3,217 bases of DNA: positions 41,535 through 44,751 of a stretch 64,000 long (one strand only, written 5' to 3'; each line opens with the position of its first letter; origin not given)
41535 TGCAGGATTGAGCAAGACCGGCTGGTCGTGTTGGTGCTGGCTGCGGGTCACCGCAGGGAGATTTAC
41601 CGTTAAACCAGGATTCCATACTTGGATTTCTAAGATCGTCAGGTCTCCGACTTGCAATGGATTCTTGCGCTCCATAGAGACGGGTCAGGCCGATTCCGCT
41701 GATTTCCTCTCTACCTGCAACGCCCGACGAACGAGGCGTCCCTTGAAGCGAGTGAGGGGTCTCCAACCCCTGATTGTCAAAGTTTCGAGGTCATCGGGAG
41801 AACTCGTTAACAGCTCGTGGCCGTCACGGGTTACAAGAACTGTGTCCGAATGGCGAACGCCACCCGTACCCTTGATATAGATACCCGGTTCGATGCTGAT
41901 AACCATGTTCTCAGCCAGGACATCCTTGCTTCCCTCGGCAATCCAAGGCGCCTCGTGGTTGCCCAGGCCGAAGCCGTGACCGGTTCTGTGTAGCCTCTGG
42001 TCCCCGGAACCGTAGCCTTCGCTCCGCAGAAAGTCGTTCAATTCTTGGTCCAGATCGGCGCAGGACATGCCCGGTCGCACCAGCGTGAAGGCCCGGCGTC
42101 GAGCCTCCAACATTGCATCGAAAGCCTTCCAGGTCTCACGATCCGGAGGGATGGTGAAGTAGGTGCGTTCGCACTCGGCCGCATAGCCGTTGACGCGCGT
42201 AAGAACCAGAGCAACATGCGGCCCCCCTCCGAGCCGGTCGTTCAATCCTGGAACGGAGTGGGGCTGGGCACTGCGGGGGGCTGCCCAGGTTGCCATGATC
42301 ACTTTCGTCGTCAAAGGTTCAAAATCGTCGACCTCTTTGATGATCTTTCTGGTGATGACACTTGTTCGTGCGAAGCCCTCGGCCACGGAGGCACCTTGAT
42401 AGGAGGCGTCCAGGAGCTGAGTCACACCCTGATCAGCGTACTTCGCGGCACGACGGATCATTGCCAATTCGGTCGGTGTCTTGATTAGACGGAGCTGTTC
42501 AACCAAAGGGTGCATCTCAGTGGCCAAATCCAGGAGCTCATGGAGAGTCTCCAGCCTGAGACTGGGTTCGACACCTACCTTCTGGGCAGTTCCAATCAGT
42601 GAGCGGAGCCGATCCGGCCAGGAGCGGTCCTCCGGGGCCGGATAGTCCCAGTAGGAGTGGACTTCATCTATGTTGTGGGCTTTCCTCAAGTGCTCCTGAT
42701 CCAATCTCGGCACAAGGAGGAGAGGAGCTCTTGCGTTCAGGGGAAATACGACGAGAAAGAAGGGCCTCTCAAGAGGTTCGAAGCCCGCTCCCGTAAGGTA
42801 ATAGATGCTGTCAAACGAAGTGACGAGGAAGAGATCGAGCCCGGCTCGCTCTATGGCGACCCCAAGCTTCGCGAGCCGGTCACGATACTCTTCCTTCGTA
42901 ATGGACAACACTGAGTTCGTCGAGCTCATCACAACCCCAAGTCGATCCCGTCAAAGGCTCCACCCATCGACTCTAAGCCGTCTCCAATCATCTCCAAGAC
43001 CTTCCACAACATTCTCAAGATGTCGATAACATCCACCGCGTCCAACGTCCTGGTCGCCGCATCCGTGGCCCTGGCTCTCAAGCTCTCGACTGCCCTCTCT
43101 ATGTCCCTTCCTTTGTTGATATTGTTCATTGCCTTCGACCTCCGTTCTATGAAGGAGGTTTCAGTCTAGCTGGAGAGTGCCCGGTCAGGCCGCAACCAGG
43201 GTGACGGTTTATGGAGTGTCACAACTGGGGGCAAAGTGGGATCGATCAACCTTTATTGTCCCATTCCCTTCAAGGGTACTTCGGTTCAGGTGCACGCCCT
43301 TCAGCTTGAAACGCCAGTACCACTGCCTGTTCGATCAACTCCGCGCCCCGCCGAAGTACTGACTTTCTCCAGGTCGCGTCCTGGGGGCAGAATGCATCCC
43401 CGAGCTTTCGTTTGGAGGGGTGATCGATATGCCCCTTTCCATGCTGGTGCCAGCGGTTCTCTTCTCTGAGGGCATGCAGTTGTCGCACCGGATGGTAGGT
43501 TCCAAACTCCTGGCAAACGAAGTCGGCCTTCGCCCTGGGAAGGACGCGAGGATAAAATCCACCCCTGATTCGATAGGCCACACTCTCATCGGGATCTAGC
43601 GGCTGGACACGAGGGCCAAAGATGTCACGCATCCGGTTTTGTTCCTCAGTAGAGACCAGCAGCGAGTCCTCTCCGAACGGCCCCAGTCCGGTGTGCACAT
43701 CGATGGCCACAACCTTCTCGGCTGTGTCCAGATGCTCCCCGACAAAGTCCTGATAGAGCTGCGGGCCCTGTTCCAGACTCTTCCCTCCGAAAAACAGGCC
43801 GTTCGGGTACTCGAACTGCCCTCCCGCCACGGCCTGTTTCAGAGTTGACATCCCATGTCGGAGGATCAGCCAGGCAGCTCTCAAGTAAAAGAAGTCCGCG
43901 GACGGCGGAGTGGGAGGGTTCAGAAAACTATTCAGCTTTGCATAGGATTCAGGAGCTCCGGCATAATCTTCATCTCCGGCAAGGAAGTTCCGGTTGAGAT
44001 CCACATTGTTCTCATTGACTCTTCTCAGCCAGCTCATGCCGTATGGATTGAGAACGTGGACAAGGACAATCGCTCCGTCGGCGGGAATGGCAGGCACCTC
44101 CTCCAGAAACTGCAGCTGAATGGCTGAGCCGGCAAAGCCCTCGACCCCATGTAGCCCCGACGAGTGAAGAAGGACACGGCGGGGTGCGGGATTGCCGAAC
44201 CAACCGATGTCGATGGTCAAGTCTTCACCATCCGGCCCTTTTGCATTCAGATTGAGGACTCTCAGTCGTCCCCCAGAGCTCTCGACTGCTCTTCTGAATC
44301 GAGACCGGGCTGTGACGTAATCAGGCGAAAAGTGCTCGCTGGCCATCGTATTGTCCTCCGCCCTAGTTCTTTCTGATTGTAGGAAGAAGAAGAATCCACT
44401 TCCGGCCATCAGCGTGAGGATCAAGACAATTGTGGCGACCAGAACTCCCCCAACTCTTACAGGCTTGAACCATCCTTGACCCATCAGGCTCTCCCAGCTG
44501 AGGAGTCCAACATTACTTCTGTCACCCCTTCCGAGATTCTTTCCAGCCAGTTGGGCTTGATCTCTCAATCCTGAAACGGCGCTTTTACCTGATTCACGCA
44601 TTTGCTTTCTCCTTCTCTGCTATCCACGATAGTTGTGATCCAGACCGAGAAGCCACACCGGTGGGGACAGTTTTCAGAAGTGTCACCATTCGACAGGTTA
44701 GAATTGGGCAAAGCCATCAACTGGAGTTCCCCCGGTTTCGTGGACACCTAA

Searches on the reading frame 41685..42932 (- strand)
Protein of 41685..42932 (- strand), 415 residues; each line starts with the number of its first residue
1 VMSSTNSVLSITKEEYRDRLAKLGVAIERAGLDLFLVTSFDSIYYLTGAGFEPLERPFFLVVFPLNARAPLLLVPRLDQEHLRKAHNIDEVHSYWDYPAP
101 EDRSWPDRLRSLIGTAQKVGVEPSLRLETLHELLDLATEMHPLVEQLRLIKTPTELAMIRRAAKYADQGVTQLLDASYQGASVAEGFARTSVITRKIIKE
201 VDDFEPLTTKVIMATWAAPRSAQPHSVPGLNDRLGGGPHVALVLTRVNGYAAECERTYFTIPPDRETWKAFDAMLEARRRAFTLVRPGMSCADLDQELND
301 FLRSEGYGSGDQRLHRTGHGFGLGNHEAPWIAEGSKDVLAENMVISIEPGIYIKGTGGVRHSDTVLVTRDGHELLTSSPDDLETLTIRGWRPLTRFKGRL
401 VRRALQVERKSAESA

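Call 6: search_protein_families(library=pfam, proteins=[window:41685-42932:-], max_evalue=0.01)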
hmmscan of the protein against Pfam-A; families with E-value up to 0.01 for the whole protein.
window:41685-42932:- (415 aa): 2 families
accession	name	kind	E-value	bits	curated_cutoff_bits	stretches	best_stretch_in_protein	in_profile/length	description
PF00557.29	Peptidase_M24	-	1.4e-35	123.4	23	1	158-368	2-207/208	Metallopeptidase family M24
PF01321.24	Creatinase_N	-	1.7e-14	54.9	22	1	19-150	1-128/128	Creatinase/Prolidase N-terminal domain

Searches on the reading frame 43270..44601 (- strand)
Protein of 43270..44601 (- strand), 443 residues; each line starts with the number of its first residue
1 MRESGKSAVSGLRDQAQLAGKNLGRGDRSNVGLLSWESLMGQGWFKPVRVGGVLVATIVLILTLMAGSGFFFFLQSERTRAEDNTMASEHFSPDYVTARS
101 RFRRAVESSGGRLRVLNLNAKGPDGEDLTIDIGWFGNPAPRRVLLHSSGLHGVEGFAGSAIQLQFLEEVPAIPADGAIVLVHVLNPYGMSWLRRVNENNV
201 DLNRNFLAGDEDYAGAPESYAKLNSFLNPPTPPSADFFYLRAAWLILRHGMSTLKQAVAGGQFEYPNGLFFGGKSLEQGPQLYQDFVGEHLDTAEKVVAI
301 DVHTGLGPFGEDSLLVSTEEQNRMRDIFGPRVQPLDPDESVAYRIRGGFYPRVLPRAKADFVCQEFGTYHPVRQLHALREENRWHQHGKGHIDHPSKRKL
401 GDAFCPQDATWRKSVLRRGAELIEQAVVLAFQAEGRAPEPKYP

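Call 6: search_protein_families(library=pfam, proteins=[window:43270-44601:-], max_evalue=0.01)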
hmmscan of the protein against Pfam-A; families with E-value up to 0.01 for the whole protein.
window:43270-44601:- (443 aa): 2 families
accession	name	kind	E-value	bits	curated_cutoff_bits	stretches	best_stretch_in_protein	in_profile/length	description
PF10994.13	DUF2817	-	1.8e-83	281.3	23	1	91-417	1-340/341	Protein of unknown function (DUF2817)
PF24827.1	AstE_AspA_cat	-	0.00063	19.8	25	1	145-211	6-69/192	Succinylglutamate desuccinylase/Aspartoacylase catalytic domain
